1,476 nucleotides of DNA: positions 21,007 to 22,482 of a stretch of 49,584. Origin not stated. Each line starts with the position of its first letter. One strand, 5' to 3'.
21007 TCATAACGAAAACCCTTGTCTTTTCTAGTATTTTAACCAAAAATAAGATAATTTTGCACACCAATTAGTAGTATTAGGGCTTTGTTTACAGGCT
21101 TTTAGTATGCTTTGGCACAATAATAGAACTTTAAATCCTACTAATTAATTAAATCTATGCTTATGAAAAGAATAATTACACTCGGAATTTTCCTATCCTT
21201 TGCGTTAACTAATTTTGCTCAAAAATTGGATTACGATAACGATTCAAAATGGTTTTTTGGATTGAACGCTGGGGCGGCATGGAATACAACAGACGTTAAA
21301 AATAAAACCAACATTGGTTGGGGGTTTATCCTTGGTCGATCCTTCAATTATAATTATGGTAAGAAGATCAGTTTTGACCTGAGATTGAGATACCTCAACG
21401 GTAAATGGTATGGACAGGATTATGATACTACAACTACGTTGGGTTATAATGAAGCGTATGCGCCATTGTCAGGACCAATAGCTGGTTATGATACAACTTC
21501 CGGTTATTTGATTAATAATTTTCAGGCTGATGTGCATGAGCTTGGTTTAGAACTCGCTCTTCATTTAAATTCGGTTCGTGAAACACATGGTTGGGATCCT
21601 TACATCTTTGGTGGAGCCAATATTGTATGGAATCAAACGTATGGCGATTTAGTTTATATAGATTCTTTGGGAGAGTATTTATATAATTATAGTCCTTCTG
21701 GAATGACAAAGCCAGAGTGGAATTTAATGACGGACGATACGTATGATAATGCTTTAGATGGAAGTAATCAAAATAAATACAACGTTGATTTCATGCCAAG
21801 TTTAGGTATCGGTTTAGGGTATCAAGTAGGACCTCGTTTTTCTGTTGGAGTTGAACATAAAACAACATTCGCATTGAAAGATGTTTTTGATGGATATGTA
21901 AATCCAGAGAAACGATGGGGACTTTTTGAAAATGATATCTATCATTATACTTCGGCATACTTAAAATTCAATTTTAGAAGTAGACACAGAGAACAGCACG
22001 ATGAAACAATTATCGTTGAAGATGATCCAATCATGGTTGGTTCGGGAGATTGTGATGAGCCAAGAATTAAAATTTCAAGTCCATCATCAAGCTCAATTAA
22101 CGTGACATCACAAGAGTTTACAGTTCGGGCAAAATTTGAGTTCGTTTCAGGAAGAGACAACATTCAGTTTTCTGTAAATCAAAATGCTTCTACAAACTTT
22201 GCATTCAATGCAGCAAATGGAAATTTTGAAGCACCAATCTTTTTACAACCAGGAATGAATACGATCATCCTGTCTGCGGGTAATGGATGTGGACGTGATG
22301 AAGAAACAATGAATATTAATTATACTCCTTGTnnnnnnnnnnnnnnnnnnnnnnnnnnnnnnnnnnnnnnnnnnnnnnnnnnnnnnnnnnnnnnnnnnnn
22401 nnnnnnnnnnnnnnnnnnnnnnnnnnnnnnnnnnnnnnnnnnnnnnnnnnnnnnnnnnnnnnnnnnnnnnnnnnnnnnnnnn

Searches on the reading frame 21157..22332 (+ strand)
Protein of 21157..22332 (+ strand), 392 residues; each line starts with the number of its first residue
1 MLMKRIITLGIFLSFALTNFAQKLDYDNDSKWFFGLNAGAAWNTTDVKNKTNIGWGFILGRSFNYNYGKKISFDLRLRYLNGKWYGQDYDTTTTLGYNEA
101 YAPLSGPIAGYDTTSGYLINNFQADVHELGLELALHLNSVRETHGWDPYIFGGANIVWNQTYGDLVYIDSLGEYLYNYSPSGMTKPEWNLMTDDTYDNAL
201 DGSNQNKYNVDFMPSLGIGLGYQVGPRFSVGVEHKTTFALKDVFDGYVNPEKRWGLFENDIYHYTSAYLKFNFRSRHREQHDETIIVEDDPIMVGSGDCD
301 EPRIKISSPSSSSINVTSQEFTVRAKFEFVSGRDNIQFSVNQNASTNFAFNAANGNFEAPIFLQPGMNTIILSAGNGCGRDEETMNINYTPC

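Call 18: predict_structure(alignment_id=A1)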
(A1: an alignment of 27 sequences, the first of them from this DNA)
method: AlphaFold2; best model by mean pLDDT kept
length: 392 residues; sequences in the alignment: 27
mean_pLDDT: 78.2   pTM: 0.56
mean pLDDT of the five models: 78.2, 74.1, 73.3, 73.2, 71.4
residues with pLDDT >= 90: 157; 70-90: 102; 50-70: 113; < 50: 20
segments of 3 or more residues with pLDDT < 50: 278-297
pLDDT, mean of each block of 10 residues (from residue 1): 73 70 62 91 63 88 84 94 72 55 55 55 86 93 89 92 71 63 62 70 66 93 87 89 64 61 90 69 38 51 93 93 96 94 95 94 97 94 97 88
secondary structure, 60 per line:
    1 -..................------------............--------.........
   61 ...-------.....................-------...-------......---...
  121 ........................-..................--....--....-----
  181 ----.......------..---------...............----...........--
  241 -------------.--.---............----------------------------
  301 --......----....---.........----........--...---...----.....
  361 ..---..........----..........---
elements in order: H2-19 E32-43 E52-63 E71-91 H109-114 E118-137 H138-144 E146-163 E166-169 E172-175 H185-191 E209-223 E228-238 E261-272 E303-308 E313-316 E320-328 E336-340 E343-345 E349-351 E356-362 E366-375 E380-389

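Call 21: search_protein_representatives(alignment_id=A1)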
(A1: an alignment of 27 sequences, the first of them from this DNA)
Query: 27 sequences, 355 profile positions. Proteins with E-value up to 0.001 (for the whole library): 990; up to 1e-10: 631; up to 1e-30: 464. The best 150 are listed.
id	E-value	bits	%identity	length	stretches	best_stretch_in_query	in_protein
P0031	8.8e-202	686.2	-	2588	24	1-345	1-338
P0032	1.8e-199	678.6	-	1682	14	1-345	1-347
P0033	3.7e-194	661.1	-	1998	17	1-347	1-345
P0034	7.6e-188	640.4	-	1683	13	1-345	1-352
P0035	1.1e-182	623.5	-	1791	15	1-345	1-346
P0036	3.5e-181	618.4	-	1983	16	1-345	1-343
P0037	3.6e-181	618.4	-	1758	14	2-345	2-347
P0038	7.4e-179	610.8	-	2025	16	1-344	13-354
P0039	1.4e-172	590.2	-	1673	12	1-345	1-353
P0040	6.2e-166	568.3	-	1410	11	1-345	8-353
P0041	4.1e-163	559.0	-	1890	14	15-346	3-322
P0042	8.2e-162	554.7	-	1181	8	1-347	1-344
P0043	2.8e-160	549.7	-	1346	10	1-345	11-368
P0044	3.0e-159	546.3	-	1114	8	1-346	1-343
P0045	6.2e-159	545.3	-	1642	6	1-346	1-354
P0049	1.2e-155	534.4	-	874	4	1-345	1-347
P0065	8.7e-148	508.6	-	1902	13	1-345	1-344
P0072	6.2e-146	502.5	-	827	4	1-346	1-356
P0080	1.9e-143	494.3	-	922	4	1-346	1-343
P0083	1.0e-142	491.9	-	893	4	1-345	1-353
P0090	1.0e-137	475.5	-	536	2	1-345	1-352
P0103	5.1e-129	446.9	-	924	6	1-347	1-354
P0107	1.7e-125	435.3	-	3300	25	1-345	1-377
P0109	3.5e-124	431.0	-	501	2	4-345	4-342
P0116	3.8e-119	414.4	-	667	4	2-345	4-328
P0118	4.9e-118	410.8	-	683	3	1-345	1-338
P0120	9.9e-118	409.7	-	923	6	1-345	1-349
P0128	2.7e-112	391.9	-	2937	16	1-345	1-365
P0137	2.9e-108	378.6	-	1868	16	28-338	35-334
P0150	3.0e-99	349.0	-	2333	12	1-345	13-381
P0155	2.5e-96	339.3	-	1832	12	6-346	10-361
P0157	2.0e-95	336.4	-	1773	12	4-345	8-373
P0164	8.8e-91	321.1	-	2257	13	1-346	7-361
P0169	1.7e-88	313.6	-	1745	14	26-345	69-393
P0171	4.5e-87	308.9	-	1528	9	4-345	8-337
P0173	2.4e-86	306.5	-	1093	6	1-347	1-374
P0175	3.4e-85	302.7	-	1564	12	25-314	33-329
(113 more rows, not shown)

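Call 23: fold_search(model_id=the predicted structure, library=pdb)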
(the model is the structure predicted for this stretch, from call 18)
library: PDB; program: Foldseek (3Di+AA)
matches with E <= 10: 1234; with E <= 0.001: 23
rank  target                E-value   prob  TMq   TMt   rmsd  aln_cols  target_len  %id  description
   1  9fzc_A                7.5e-08  1.00  0.31  0.65   7.1       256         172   10  Structure of OmpA-short in complex with nanobody Nb01 (released 2024-07-17)
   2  9a2m_MODEL_1_A        8.8e-08  1.00  0.31  0.35  10.5       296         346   13  Model of E. coli OmpA by in-cell photo-crosslinking MS and deep learning (released 2023-02-24)
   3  1bxw                  3.7e-07  1.00  0.30  0.60   7.9       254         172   14  OUTER MEMBRANE PROTEIN A (OMPA) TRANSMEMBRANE DOMAIN (released 1998-10-14)
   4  1p4t                  6.2e-07  1.00  0.30  0.68   6.7       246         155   10  Crystal structure of Neisserial surface protein A (NspA) (released 2003-07-22)
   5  9nh2_A                5.1e-06  1.00  0.35  0.57   9.4       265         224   11  In situ cryo-EM structure of porin III of the Legionella Dot/Icm T4SS machine (released 2025-09-17)
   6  1qjp                  8.6e-06  1.00  0.25  0.64   7.8       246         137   12  HIGH RESOLUTION STRUCTURE OF THE OUTER MEMBRANE PROTEIN A (OMPA) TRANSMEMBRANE DOMAIN (released 2000-06-30)
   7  3qrc_A                1.0e-05  1.00  0.25  0.53   7.9       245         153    7  The crystal structure of Ail, the attachment invasion locus protein of Yersinia pestis, in complex with the heparin an (released 2011-11-23)
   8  3qrc_B                1.1e-05  1.00  0.25  0.53   8.0       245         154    7  The crystal structure of Ail, the attachment invasion locus protein of Yersinia pestis, in complex with the heparin an (released 2011-11-23)
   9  4rlc                  1.4e-05  1.00  0.25  0.66   7.9       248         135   11  Crystal structure of the N-terminal beta-barrel domain of Pseudomonas aeruginosa OprF (released 2015-04-22)
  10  1qj9                  3.6e-05  1.00  0.27  0.60   7.4       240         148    8  CRYSTAL STRUCTURE OF THE OUTER MEMBRANE PROTEIN OMPX FROM ESCHERICHIA COLI (released 1999-10-06)
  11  3qra                  9.2e-05  1.00  0.27  0.61   7.2       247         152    6  The crystal structure of Ail, the attachment invasion locus protein of Yersinia pestis (released 2011-11-23)
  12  3dzm_C                1.6e-04  1.00  0.29  0.49   8.6       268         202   11  Crystal structure of a major outer membrane protein from Thermus thermophilus HB27 (released 2008-12-23)
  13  2n2l_MODEL_1_A        1.8e-04  1.00  0.27  0.57   9.4       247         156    6  NMR structure of yersinia pestis ail (attachment invasion locus) in decylphosphocholine micelles calculated wi (released 2015-07-22)
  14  2m06_MODEL_1_A        2.1e-04  1.00  0.25  0.54   9.9       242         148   11  NMR structure of OmpX in phopspholipid nanodiscs (released 2012-12-12)
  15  2f1v_A                3.6e-04  1.00  0.28  0.52   7.8       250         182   10  Outer membrane protein OmpW (released 2006-01-24)
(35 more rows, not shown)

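Call 26: find_related_loci(query=A1, collection=genome_contigs, flank=7000)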
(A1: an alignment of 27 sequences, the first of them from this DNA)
Query A1 (392 aa) in genome_contigs; peptide patterns used: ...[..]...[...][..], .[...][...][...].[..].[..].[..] (x = any residue, [..] = any of these).
348 stretches matched a pattern; 318 encode a relative of the query (tblastn E <= 1e-3); the best 80 are kept; 80 distinct loci.
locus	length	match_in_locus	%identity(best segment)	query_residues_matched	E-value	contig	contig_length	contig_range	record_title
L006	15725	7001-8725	75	2-392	0e+0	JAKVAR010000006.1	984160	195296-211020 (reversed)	MAG: Crocinitomicaceae bacterium isolate ALOHA_ZT_7 ZT-Crocinitomicaceae-2_6, whole genome shotgun sequence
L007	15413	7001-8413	60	2-392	1e-158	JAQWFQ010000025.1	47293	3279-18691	MAG: Crocinitomicaceae bacterium isolate cluster1_bin.101 k141_417527, whole genome shotgun sequence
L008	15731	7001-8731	58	2-392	1e-154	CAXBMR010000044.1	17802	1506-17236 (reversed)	MAG TPA_asm: uncultured Fluviicola sp. isolate ERR2762121_concoct_59 genome assembly, contig: ERZ3421540.3675, whole gen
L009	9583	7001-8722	59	2-392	4e-154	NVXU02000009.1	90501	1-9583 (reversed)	MAG: Fluviicola sp. isolate NORP3 CoAssembly_240156, whole genome shotgun sequence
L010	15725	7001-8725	58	2-392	5e-150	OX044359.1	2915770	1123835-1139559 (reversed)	MAG: uncultured Flavobacteriales bacterium isolate C_MB391 genome assembly, chromosome: C_MB391_contig-1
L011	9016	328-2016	58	2-392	9e-149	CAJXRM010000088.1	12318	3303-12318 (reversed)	MAG TPA_asm: uncultured Flavobacteriales bacterium isolate SRR3933379_bin.16_MetaBAT_v2.12.1_MAG genome assembly, contig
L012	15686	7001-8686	58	3-392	2e-146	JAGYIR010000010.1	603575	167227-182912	MAG: Crocinitomicaceae bacterium isolate M30B20 contig_2782, whole genome shotgun sequence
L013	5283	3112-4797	56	2-392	3e-146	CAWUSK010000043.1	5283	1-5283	MAG: uncultured Flavobacteriales bacterium isolate HER22_SLD_2000_bin_48 genome assembly, contig: HER22_SLD_2000_bin_48-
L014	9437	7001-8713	57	2-392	1e-142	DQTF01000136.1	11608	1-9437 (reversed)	MAG TPA_asm: Crocinitomicaceae bacterium isolate SZUA-1406 k95_547801, whole genome shotgun sequence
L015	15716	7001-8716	56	2-392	3e-142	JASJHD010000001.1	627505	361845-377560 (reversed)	MAG: Crocinitomicaceae bacterium isolate ArS5.bin.52 ArvSed_k141_2035380, whole genome shotgun sequence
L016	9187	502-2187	54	2-392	4e-139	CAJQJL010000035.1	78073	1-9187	MAG: uncultured Flavobacteriales bacterium isolate 0.2_20180502_Bin_72_1 genome assembly, contig: c_000000000227, whole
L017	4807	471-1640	54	1-392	9e-139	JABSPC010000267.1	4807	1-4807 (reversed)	MAG: Crocinitomicaceae bacterium isolate DT_24 DT-Crocinitomicaceae-1_scaffold_267, whole genome shotgun sequence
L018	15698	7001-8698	53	1-392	2e-136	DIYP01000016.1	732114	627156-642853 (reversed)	MAG TPA_asm: Flavobacteriales bacterium UBA6051 UBA6051_contig_120, whole genome shotgun sequence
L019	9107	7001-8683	58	3-392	1e-150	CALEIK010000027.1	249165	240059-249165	MAG TPA_asm: uncultured Flavobacteriales bacterium isolate SRR6425777_bin.7_CONCOCT_v1.1_MAG genome assembly, contig: ER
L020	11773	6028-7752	52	2-392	1e-132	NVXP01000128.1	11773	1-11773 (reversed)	MAG: Fluviicola sp. isolate NORP8 Contig_source1383C_8931, whole genome shotgun sequence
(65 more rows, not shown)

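Call 29: list_cluster_members(proteins=[P0034, P0032, P0031, P0033, P0039, P0049, P0107, P0109, P0065, P0022])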
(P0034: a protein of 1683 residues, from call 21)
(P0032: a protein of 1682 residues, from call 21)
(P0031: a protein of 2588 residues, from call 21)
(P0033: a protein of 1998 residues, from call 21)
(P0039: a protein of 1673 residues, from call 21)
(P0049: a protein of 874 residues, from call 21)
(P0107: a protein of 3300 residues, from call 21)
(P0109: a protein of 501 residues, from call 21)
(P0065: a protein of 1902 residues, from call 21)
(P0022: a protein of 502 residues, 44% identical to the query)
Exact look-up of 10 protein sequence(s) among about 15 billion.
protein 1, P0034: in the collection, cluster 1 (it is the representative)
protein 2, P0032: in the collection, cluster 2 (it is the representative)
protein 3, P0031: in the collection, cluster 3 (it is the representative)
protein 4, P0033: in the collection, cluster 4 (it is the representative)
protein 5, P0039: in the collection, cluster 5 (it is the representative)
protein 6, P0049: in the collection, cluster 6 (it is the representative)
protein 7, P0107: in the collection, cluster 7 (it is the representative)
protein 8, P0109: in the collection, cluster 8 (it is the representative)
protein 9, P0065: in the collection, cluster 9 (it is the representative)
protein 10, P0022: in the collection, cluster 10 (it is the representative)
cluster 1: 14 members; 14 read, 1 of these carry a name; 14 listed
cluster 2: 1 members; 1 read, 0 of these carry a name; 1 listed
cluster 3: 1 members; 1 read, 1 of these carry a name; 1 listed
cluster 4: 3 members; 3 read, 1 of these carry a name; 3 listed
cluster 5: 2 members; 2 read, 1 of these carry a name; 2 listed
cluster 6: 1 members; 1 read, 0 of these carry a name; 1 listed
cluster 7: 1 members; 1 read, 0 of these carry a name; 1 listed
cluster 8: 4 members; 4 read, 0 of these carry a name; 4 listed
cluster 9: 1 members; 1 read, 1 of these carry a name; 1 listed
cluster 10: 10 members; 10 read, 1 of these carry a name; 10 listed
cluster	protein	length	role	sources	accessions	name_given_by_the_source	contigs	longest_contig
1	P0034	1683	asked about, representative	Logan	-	-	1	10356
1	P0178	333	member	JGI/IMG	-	-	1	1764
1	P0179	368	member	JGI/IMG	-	hypothetical protein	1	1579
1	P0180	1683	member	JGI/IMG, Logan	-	-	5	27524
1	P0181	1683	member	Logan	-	-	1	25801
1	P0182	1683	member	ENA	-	-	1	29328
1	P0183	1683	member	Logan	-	-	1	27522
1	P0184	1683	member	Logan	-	-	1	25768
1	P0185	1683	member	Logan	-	-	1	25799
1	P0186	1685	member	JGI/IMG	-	-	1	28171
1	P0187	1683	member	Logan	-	-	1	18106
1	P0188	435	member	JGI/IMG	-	-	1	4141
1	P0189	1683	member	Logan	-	-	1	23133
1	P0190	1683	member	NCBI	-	-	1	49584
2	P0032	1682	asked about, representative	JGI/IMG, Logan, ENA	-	-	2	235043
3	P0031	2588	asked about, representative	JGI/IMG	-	large repetitive protein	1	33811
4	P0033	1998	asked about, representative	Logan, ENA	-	-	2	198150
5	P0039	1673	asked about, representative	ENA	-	-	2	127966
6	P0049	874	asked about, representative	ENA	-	-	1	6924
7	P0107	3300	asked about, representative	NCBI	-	-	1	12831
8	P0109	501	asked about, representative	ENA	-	-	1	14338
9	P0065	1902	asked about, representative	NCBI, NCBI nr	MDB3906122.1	Ig-like domain-containing protein [Crocinitomicaceae bacterium]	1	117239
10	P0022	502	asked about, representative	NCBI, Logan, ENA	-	-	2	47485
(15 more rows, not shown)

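Call 46: search_protein_families(library=pfam, alignment_id=A1, max_evalue=0.1)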
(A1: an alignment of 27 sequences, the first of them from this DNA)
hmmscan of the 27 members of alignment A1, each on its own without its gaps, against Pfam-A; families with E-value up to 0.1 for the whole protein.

A. member 1, seq(392 aa): 0 families

B. families by the number of members that match (of 27 scanned): 7 families
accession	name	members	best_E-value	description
PF13505.12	OMP_b-brl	7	1.7e-06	Outer membrane protein beta-barrel domain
PF09136.16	Glucodextran_B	3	5.8e-08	Glucodextranase, domain B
PF17957.7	Big_7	2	0.00046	Bacterial Ig domain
PF19068.5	DUF5764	1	0.0017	Family of unknown function (DUF5764)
PF19573.5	DUF6089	1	0.041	Domain of unknown function (DUF6089)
PF18981.6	InlK_D3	1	0.046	Internalin K domain (D3/D4)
PF12733.13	Cadherin-like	1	0.081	Cadherin-like beta sandwich domain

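Call 59: list_cluster_members(proteins=[P0150, P0155, P0157, P0164, P0169, P0171, P0173, P0175, P0137, P0128])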
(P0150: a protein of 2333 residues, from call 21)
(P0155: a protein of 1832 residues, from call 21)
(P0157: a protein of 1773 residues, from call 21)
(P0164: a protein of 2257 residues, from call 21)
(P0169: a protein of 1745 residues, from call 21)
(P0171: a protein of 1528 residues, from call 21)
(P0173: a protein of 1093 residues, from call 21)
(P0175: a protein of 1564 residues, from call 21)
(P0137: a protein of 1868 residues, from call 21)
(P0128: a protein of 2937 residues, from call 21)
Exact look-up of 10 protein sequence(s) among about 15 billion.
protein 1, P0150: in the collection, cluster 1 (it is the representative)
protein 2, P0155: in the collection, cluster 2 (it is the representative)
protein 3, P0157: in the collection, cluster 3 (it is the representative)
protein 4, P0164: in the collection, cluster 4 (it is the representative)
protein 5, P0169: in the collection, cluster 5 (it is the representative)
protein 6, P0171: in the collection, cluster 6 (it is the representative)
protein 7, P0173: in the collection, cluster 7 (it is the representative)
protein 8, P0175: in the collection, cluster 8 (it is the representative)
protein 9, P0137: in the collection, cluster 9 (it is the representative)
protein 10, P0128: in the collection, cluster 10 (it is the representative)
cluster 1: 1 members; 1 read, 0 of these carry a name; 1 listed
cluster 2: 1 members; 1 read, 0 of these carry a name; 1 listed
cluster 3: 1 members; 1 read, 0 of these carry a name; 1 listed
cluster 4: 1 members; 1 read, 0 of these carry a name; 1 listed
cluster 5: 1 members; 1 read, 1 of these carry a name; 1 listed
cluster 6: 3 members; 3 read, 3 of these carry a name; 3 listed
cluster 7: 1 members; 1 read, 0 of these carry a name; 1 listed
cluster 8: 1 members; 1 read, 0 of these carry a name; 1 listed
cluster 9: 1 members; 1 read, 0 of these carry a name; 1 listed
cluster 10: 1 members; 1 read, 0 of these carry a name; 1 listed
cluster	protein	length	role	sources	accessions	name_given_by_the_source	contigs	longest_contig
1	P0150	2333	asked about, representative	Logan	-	-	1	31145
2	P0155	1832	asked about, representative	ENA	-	-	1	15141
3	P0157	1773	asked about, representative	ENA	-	-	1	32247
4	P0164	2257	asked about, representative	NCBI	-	-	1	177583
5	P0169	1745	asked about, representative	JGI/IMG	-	large repetitive protein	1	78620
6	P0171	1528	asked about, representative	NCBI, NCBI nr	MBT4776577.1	MAG: hypothetical protein HON99_12740, partial [Crocinitomicaceae bacterium] | hypothetical protein [Crocinitomicaceae bacterium]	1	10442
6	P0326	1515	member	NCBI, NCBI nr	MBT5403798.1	MAG: hypothetical protein HOL28_10170, partial [Crocinitomicaceae bacterium] | hypothetical protein [Crocinitomicaceae bacterium]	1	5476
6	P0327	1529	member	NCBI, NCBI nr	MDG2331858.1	MAG: hypothetical protein P8M05_09720 [Flavobacteriales bacterium] | hypothetical protein [Flavobacteriales bacterium]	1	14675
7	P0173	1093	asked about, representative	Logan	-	-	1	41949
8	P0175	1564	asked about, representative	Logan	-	-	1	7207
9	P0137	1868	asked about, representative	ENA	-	-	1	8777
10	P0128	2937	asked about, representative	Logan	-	-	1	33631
